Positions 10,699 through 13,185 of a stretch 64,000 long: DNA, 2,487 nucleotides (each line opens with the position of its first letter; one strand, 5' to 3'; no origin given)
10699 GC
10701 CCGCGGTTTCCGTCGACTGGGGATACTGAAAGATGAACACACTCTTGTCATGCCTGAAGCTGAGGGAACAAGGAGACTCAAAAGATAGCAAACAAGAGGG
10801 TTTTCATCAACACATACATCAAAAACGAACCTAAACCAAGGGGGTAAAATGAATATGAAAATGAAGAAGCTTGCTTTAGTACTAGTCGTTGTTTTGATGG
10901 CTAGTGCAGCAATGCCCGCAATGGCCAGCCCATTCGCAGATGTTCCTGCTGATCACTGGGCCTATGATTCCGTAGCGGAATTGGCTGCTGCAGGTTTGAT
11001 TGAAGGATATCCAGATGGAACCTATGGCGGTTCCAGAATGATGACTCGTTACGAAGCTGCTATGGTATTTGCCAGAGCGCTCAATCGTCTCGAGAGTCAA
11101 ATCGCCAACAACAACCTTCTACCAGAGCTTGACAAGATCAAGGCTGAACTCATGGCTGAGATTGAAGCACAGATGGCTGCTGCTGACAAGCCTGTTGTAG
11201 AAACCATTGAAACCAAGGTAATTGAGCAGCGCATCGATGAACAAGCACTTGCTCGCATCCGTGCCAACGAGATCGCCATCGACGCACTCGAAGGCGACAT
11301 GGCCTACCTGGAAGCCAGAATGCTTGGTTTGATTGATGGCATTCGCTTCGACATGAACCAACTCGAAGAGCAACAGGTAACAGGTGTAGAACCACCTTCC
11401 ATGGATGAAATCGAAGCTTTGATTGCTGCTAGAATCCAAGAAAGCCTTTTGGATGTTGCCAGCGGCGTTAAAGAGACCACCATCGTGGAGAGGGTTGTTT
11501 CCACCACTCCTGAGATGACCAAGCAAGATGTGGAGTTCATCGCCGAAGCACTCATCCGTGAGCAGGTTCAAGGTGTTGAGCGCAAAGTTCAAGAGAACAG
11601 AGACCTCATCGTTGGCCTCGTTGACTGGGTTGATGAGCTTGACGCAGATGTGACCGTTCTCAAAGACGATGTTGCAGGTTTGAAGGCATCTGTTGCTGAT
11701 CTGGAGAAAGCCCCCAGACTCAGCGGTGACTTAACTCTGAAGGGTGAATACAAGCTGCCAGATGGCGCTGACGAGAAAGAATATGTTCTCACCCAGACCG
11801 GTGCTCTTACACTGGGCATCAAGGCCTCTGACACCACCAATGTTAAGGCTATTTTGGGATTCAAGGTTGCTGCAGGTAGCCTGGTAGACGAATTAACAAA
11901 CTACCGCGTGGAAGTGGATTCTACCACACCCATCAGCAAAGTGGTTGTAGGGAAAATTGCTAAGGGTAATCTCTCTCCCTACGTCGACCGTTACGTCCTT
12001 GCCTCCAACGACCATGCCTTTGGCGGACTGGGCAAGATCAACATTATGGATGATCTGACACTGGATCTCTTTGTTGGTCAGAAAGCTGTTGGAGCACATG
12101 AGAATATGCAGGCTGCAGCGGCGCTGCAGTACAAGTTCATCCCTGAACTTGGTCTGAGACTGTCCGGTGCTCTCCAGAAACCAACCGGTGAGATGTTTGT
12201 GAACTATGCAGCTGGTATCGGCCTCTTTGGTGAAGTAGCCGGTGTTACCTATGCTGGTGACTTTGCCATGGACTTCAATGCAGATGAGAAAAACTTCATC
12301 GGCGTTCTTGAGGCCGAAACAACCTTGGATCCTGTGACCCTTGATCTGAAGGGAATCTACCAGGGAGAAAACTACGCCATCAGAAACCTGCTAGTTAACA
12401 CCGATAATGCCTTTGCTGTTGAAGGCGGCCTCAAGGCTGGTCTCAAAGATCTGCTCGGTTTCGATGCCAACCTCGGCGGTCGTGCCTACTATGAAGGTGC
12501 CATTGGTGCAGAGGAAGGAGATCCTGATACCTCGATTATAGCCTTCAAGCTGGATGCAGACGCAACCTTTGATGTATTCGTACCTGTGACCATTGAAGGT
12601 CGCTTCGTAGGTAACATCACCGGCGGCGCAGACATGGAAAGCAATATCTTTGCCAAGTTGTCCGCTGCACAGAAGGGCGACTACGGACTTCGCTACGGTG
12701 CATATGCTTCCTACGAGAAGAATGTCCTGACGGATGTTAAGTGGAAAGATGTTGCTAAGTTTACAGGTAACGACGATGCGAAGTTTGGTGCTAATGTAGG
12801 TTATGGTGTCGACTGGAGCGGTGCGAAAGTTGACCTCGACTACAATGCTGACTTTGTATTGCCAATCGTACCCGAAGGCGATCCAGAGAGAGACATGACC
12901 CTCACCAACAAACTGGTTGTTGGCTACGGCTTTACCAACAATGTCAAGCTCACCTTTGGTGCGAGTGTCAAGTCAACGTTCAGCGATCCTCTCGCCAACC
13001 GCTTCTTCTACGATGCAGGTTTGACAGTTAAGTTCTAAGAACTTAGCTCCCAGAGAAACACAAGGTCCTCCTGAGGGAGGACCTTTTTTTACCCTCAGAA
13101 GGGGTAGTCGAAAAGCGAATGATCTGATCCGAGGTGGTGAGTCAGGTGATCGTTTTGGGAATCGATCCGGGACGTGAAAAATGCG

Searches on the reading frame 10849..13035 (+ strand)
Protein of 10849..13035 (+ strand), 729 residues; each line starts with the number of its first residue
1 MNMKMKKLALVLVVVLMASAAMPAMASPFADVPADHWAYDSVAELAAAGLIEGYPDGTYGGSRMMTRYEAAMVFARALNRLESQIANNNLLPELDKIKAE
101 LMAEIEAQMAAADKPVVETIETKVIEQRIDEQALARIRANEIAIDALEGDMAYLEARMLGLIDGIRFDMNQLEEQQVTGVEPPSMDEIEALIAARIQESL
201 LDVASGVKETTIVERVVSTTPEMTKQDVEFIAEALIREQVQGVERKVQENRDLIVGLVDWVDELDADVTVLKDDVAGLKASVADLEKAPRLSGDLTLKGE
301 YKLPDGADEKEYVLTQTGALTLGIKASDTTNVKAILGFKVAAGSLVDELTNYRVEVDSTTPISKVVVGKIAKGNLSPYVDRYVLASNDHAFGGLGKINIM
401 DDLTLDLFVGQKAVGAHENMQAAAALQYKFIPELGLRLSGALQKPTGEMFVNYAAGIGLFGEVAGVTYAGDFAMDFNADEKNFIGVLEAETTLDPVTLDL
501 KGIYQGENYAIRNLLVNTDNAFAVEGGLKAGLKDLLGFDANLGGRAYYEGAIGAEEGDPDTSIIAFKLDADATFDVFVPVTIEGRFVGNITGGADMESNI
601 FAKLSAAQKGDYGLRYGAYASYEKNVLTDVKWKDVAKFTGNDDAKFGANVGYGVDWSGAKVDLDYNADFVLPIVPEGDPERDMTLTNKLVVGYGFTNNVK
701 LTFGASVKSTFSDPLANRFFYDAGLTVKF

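Call 44: search_protein_families(library=pfam, proteins=[window:10849-13035:+], max_evalue=0.001)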
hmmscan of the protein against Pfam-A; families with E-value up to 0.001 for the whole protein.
window:10849-13035:+ (729 aa): 1 family
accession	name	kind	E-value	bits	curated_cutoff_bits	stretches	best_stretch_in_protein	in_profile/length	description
PF00395.25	SLH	-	1.7e-11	44.3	20.8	1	28-71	1-44/44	S-layer homology domain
